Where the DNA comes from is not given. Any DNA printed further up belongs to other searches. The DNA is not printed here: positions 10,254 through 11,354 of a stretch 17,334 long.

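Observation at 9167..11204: Tat-exported Gfo/Idh/MocA oxidoreductase and ThuA-like gene are tail-to-tail with stop codons 1 nt apart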

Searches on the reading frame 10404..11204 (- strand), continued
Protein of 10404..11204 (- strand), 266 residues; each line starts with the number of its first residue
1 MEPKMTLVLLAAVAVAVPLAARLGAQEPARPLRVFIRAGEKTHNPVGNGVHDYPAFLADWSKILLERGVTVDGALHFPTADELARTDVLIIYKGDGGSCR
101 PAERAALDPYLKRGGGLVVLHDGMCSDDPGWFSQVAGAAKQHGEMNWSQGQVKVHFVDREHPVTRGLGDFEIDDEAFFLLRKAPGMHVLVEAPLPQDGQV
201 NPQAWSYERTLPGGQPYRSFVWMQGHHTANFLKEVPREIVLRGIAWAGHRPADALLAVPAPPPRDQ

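Call 57: search_dna_similar(query=window:10404-11204:-, collection=plasmids, mode=protein, max_evalue=0.001, max_rows=40, rows=spread)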
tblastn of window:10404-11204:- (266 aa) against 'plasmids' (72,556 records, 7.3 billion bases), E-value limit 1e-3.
Records with a match: 9; places in all: 10; records where one place covers at least 80% of the query: 1.
Best place of each record, by identity: <60% 9.
By first word of the organism name: Nonomuraea 1; Haliscomenobacter 1; Halocatena 1; Haladaptatus 1; Halomontanus 1; Haloarcula 1; Marivivens 1; Novosphingobium 1; Streptomyces 1.
By predicted mobility (MOB-suite, as given by PLSDB): non-mobilizable 9.
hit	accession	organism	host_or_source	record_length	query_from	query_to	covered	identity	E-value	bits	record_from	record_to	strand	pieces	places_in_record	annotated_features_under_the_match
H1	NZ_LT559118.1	Nonomuraea gerenzanensis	-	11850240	38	246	79%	28.3%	2e-5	53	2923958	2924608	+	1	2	none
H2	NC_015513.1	Haliscomenobacter hydrossis DSM 1100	activated sludge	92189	32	248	82%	26.2%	1e-15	84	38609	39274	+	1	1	ThuA domain-containing protein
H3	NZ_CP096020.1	Halocatena salina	cell culture,sediment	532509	65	249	70%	29.4%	4e-7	58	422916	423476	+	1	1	ThuA domain-containing protein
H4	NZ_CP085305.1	Haladaptatus pallidirubidus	cell culture,saline soil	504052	69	248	68%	27.6%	5e-5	52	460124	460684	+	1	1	ThuA domain-containing protein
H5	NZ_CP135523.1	Halomontanus rarus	Salt lake,Salt lake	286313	69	248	68%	26.3%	8e-4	48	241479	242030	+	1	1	ThuA domain-containing protein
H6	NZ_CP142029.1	Haloarcula sp. GH36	cell culture,inland salt lake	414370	101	247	55%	30.1%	5e-5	52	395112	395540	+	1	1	ThuA domain-containing protein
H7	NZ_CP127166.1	Marivivens sp. LCG002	cell culture,seawater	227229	111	248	52%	29.3%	6e-4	49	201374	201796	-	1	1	ThuA domain-containing protein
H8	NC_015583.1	Novosphingobium sp. PP1Y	-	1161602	102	192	34%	35.7%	1e-3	48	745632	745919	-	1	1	none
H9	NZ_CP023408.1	Streptomyces fungicidicus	Pig,cell culture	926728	69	167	37%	31.0%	7e-5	51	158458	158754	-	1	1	ThuA domain-containing protein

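Call 58: get_annotated_region(hit=H7, flank=6000)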
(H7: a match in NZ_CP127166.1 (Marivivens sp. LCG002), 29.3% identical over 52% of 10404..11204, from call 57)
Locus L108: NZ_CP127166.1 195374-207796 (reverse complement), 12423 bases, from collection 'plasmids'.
description: Marivivens sp. LCG002 plasmid unnamed1, complete sequence
organism: Marivivens sp. LCG002 (NCBI taxid 3051171)
taxonomy: Bacteria; Pseudomonadota; Alphaproteobacteria; Rhodobacterales; Paracoccaceae; Marivivens; Marivivens sp. LCG002
host: -; source: cell culture,seawater; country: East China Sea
typing (MOB-suite, as given by PLSDB): non-mobilizable
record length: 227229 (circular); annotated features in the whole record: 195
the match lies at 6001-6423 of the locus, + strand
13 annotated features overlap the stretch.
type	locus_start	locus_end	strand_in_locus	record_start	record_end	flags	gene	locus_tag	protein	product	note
CDS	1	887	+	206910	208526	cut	-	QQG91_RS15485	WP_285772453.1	alpha-amylase family glycosyl hydrolase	GO:0005975 - carbohydrate metabolic process [Evidence IEA]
CDS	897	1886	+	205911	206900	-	-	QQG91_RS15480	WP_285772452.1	aldose epimerase family protein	GO:0005975 - carbohydrate metabolic process [Evidence IEA]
CDS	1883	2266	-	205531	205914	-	-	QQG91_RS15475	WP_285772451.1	rhodanese-like domain-containing protein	-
CDS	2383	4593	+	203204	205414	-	-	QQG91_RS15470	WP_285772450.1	methyl-accepting chemotaxis protein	-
CDS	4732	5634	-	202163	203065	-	-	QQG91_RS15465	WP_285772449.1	hypothetical protein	-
CDS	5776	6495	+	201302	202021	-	-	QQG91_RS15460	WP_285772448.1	ThuA domain-containing protein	-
CDS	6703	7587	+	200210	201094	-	purU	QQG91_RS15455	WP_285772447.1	formyltetrahydrofolate deformylase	GO:0009152 - purine ribonucleotide biosynthetic process [Evidence IEA]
CDS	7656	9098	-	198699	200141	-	-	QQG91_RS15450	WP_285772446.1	mannitol dehydrogenase family protein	-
CDS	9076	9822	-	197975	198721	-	kduD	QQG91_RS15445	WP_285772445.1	2-dehydro-3-deoxy-D-gluconate 5-dehydrogenase KduD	GO:0000272 - polysaccharide catabolic process [Evidence IEA]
CDS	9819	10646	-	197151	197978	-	kduI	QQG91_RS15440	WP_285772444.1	5-dehydro-4-deoxy-D-glucuronate isomerase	GO:0045490 - pectin catabolic process [Evidence IEA]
CDS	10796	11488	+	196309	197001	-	-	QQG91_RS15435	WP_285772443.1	GntR family transcriptional regulator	-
CDS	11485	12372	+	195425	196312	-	-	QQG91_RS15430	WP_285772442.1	sugar kinase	-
CDS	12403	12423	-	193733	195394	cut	-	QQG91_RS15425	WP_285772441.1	U32 family peptidase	-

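Call 59: get_annotated_region(hit=H2, flank=6000)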
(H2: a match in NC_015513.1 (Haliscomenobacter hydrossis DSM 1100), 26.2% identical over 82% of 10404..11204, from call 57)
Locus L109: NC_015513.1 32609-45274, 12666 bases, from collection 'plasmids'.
description: Haliscomenobacter hydrossis DSM 1100 plasmid pHALHY03, complete sequence
organism: Haliscomenobacter hydrossis DSM 1100 (NCBI taxid 760192)
taxonomy: Bacteria; Bacteroidota; Saprospiria; Saprospirales; Haliscomenobacteraceae; Haliscomenobacter; Haliscomenobacter hydrossis; Haliscomenobacter hydrossis DSM 1100
host: -; source: activated sludge; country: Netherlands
typing (MOB-suite, as given by PLSDB): non-mobilizable; replicon rep_cluster_230
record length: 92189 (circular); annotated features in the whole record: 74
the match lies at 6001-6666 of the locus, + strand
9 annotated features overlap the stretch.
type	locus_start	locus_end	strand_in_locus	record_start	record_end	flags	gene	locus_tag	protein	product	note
CDS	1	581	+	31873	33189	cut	-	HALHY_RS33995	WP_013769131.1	Gfo/Idh/MocA family oxidoreductase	-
CDS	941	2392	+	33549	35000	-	-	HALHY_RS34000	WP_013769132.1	glycosyl hydrolase family 28 protein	GO:0005975 - carbohydrate metabolic process [Evidence IEA]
CDS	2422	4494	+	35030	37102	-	-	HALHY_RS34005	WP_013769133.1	alpha-galactosidase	-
CDS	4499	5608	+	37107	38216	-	-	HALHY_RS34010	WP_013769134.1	hemolysin-type calcium-binding region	-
CDS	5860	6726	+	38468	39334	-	-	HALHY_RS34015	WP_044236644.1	ThuA domain-containing protein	-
CDS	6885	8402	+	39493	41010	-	-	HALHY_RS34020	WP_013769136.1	AAA-like domain-containing protein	-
CDS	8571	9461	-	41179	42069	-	-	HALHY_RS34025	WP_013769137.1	AraC family transcriptional regulator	-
CDS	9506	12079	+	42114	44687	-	-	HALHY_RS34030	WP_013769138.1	glycoside hydrolase family 38 C-terminal domain-containing protein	GO:0006013 - mannose metabolic process [Evidence IEA]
CDS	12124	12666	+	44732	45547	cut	-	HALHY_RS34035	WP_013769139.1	sialate O-acetylesterase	-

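Call 60: search_dna_similar(query=L108:5776-6495:+, collection=plasmids, mode=protein, max_evalue=1e-10, max_rows=30, rows=spread)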
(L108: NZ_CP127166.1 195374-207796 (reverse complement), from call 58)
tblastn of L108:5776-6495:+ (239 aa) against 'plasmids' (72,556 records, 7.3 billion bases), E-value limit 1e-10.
Records with a match: 89; places in all: 99; records where one place covers at least 80% of the query: 83.
Best place of each record, by identity: >=99% 1; <60% 88.
By first word of the organism name: Rhizobium 20; Phaeobacter 12; Sinorhizobium 11; Streptomyces 4; Mesorhizobium 3; Haloarcula 3; Priestia 2; Deinococcus 2; Paracoccus 2; Arthrobacter 2; and 26 more.
By predicted mobility (MOB-suite, as given by PLSDB): non-mobilizable 75; conjugative 11; mobilizable 3.
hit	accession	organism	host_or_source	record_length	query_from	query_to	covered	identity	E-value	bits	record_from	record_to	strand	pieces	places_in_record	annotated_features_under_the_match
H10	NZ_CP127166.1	Marivivens sp. LCG002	cell culture,seawater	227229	1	239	100%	100.0%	3e-160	498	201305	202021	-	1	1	ThuA domain-containing protein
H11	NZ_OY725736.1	Monoglobus pectinilyticus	-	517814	1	217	91%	52.1%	1e-74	252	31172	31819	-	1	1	ThuA domain-containing protein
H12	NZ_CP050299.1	Mesorhizobium huakuii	Oxytropis kamtschatica,cell ...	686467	2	219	91%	48.6%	1e-46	211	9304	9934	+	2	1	none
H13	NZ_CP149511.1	Pararhizobium sp. A13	Aeschynomene indica,cell ...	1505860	2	215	90%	48.8%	5e-58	204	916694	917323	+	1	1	none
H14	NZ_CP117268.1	Rhizobium rhododendri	Rhododendron sp.,pure bacterial ...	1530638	1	215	90%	47.9%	3e-57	202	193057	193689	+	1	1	record has no annotation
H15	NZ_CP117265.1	Rhizobium tumorigenes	Rubus sp.,pure bacterial culture,Aerial ...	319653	1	217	91%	47.5%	1e-56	201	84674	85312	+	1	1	ThuA domain-containing protein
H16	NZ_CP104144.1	Rhizobium sullae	Sulla coronaria,cell culture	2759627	1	215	90%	47.4%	1e-56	201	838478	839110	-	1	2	record has no annotation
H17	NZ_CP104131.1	Sinorhizobium sp. K101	Phaseolus vulgaris,cell ...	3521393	1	215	90%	47.2%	2e-54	194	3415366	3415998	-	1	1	none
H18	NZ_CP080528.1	Mesorhizobium sp. AR07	Oxytropis sp.,Cell culture,root nodule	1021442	2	219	91%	46.4%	1e-42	198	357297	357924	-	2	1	record has no annotation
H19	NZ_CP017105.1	Rhizobium gallicum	Phaseolus vulgaris,Whole ...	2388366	1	215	90%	47.0%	3e-56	199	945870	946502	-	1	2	none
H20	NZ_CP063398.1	Rhizobium sp. SL42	Amphicarpaea bracteata,Whole ...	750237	1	215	90%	46.8%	7e-57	201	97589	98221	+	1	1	ThuA domain-containing protein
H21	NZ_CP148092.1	Rhizobium sp. T1470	Medicago sativa,cell culture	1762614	1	215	90%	46.5%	4e-55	196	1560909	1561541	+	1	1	none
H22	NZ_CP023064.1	Sinorhizobium sp. CCBAU 05631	G.max,nodule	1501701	1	215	90%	46.4%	7e-54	193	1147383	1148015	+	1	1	record has no annotation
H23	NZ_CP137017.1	Sinorhizobium fredii GR64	Phaseolus vulgaris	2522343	1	215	90%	46.0%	2e-51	186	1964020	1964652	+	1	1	record has no annotation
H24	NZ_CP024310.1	Sinorhizobium fredii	Phaseolus vulgaris,cell culture,plant ...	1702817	1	215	90%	45.9%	2e-53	191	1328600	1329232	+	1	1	record has no annotation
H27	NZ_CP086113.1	Skermanella rosea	single cell,hydrocarbon-contaminated ...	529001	1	215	90%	40.9%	4e-48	176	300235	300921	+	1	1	ThuA domain-containing protein | sugar ABC transporter ATP-binding protein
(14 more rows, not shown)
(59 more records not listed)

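Call 61: get_annotated_region(hit=H27, flank=5000)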
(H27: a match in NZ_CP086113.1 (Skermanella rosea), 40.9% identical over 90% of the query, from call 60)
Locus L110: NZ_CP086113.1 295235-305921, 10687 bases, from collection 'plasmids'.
description: Skermanella rosea strain KEMB 2255-458 plasmid pSR-2, complete sequence
organism: Skermanella rosea (NCBI taxid 1817965)
taxonomy: Bacteria; Pseudomonadota; Alphaproteobacteria; Rhodospirillales; Azospirillaceae; Skermanella; Skermanella rosea
host: -; source: single cell,hydrocarbon-contaminated desert sand; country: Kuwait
typing (MOB-suite, as given by PLSDB): non-mobilizable
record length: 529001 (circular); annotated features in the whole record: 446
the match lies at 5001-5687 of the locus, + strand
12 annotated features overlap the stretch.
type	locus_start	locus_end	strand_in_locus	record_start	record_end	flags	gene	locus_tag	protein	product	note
CDS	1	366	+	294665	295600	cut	-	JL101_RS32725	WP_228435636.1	sugar ABC transporter substrate-binding protein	-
CDS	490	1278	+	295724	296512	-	-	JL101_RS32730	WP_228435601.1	SDR family oxidoreductase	-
CDS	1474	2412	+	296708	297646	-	-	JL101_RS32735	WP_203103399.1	ABC transporter permease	-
CDS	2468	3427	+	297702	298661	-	-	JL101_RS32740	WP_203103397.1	ABC transporter permease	GO:0008643 - carbohydrate transport [Evidence IEA]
CDS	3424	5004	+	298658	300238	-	-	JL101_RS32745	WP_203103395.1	sugar ABC transporter ATP-binding protein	-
CDS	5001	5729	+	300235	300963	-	-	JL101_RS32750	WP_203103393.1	ThuA domain-containing protein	-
CDS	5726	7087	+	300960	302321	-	-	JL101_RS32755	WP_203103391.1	amidohydrolase family protein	-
CDS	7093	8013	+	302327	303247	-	-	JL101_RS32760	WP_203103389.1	NAD(P)-dependent oxidoreductase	-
CDS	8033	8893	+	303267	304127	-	-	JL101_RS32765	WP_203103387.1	intradiol ring-cleavage dioxygenase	-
CDS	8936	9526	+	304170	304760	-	-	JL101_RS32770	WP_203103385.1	malonic semialdehyde reductase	-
CDS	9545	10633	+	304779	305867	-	-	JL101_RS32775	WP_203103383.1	maleylacetate reductase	-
CDS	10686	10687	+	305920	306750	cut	-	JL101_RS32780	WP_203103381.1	3-keto-5-aminohexanoate cleavage protein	-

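Call 62: get_annotated_region(hit=H20, flank=5000)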
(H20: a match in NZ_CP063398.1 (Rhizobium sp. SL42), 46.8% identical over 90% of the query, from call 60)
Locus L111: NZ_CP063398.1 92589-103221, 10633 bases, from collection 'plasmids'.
description: Rhizobium sp. SL42 plasmid unnamed1, complete sequence
organism: Rhizobium sp. SL42 (NCBI taxid 2806346)
taxonomy: Bacteria; Pseudomonadota; Alphaproteobacteria; Hyphomicrobiales; Rhizobiaceae; Rhizobium; Rhizobium sp. SL42
host: -; source: Amphicarpaea bracteata,Whole organism,root nodules; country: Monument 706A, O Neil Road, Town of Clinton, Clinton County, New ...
typing (MOB-suite, as given by PLSDB): non-mobilizable
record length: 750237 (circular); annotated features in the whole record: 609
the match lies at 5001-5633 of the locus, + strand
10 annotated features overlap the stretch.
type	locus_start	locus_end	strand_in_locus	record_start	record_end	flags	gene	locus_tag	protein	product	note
CDS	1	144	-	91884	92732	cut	-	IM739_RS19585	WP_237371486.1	carbohydrate ABC transporter permease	GO:0008643 - carbohydrate transport [Evidence IEA]; GO:0055085 - transmembrane transport [Evidence IEA]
CDS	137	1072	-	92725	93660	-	-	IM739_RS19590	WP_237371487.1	sugar ABC transporter permease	-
CDS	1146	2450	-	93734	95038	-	-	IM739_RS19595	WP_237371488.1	ABC transporter substrate-binding protein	-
CDS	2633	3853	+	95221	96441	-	-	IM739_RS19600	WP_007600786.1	ROK family transcriptional regulator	GO:0006355 - regulation of DNA-templated transcription [Evidence IEA]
CDS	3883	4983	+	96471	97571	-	-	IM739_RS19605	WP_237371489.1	Gfo/Idh/MocA family oxidoreductase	-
CDS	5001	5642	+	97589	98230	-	-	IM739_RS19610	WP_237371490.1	ThuA domain-containing protein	-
CDS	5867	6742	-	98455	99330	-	-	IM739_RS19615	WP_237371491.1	DMT family transporter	GO:0055085 - transmembrane transport [Evidence IEA]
CDS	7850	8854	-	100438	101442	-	-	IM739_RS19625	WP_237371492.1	TRAP transporter substrate-binding protein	-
CDS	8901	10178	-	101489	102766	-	-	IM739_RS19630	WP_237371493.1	TRAP transporter large permease subunit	GO:0015740 - C4-dicarboxylate transport [Evidence IEA]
CDS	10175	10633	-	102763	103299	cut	-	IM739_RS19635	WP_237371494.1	TRAP transporter small permease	-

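Call 68: search_protein_families(library=pfam, proteins=[L004:5987-6937:-, L005:8732-10372:+, L006:6222-7301:+, L009:6617-7204:+, L010:8793-10049:-, L011:8668-10782:+, L012:2507-3898:+, L013:4986-6125:+, L014:1911-3110:+, L017:2171-5830:+], max_evalue=0.00001)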
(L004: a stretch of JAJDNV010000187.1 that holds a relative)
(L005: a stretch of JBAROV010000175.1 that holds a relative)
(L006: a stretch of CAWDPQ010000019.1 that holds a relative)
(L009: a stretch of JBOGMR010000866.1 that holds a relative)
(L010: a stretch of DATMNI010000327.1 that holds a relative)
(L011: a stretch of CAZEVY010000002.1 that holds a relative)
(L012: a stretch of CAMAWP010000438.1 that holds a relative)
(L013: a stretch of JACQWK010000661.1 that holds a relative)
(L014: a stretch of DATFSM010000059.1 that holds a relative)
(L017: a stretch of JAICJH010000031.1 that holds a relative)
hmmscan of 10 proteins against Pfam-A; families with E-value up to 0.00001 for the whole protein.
L004:5987-6937:- (317 aa): 3 families
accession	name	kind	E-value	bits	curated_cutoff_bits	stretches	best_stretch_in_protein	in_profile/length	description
PF00106.31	adh_short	-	1.4e-56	191.6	26.6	1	77-267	2-192/195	short chain dehydrogenase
PF13561.12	adh_short_C2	-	1.5e-55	188.8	27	1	82-313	1-234/236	Enoyl-(Acyl carrier protein) reductase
PF08659.16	KR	-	1.2e-10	42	22.6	1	79-236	4-161/180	KR domain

L005:8732-10372:+ (547 aa): 2 families
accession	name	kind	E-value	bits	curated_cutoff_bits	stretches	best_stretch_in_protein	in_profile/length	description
PF06283.17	ThuA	-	3e-33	116.3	33.4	2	184-285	1-94/209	Trehalose utilisation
PF13499.12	EF-hand_7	-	5.5e-06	27.1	30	0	329-362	34-63/67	EF-hand domain pair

L006:6222-7301:+ (360 aa): 1 family
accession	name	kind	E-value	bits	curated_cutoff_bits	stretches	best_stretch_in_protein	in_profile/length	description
PF06283.17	ThuA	-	3.5e-33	116.1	33.4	1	90-343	1-209/209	Trehalose utilisation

L009:6617-7204:+ (196 aa): 1 family
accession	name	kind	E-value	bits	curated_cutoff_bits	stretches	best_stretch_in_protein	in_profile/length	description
PF00486.34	Trans_reg_C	-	7.2e-13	48.9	26.2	1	43-115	4-77/77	Transcriptional regulatory protein, C terminal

L010:8793-10049:- (419 aa): 0 families

L011:8668-10782:+ (705 aa): 5 families
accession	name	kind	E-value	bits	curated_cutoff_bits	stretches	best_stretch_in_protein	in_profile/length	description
PF01011.28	PQQ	-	2.8e-182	608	26.7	2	24-463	1-452/595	Glucose/ethanol/alcohol dehydrogenase, beta-propeller domain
PF13360.13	PQQ_2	-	2.1e-20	73.8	27.6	2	584-668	5-73/233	Outer membrane protein assembly factor BamB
PF13442.11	Cytochrome_CBB3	-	3e-14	53.5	27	1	471-538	4-68/68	Cytochrome C oxidase, cbb3-type, subunit III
PF00034.26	Cytochrom_C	-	1.9e-06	29.5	21.3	0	471-538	2-86/90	Cytochrome c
PF13570.13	Beta-prop_ACSF4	-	2.3e-06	27.7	133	0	624-668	98-143/329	Beta-alanine-activating enzyme, beta-propeller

L012:2507-3898:+ (464 aa): 1 family
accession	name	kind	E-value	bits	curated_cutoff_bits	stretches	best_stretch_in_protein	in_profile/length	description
PF07995.17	GSDH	-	7.3e-41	141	25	1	61-311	2-223/332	Glucose / Sorbosone dehydrogenase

L013:4986-6125:+ (380 aa): 1 family
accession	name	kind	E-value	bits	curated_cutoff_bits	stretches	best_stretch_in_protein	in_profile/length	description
PF14100.11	DUF6807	-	2.4e-69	234.4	27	1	68-356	2-269/270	Family of unknown function (DUF6807)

L014:1911-3110:+ (400 aa): 1 family
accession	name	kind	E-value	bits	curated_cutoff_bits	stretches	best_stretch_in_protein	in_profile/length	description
PF00753.33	Lactamase_B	-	3e-17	63.7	22.7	1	62-152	6-95/196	Metallo-beta-lactamase superfamily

L017:2171-5830:+ (1220 aa): 2 families
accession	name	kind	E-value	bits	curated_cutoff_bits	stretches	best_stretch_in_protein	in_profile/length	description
PF25183.1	OMP_b-brl_4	-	7.8e-155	517.9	30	1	258-1177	1-817/838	Outer membrane beta barrel domain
PF13620.12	CarboxypepD_reg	-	4.2e-17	62.7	32.3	1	53-129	1-76/82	Carboxypeptidase regulatory-like domain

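Call 71: predict_structure(alignment_id=A4)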
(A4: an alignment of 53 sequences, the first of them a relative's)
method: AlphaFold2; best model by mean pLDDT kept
length: 266 residues; sequences in the alignment: 53
mean_pLDDT: 92.5   pTM: 0.88
mean pLDDT of the five models: 92.5, 92.1, 91.3, 91.1, 90.9
residues with pLDDT >= 90: 211; 70-90: 40; 50-70: 13; < 50: 2
segments of 3 or more residues with pLDDT < 50: none
pLDDT, mean of each block of 10 residues (from residue 1): 71 83 77 95 76 94 98 95 98 76 95 98 92 96 95 98 98 97 98 98 98 98 96 98 98 96 80
secondary structure, 60 per line:
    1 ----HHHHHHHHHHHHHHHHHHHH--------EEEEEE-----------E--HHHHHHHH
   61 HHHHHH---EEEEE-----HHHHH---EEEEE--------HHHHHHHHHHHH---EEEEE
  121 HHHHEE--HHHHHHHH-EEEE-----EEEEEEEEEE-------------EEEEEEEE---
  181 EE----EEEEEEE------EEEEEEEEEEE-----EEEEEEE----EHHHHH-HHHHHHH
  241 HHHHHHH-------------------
elements in order: H5-24 E33-38 H53-66 E70-74 H80-84 E88-92 H101-112 E116-120 H121-124 H129-136 E138-141 E147-156 E170-177 E187-193 E200-210 E216-222 H228-232 H234-247
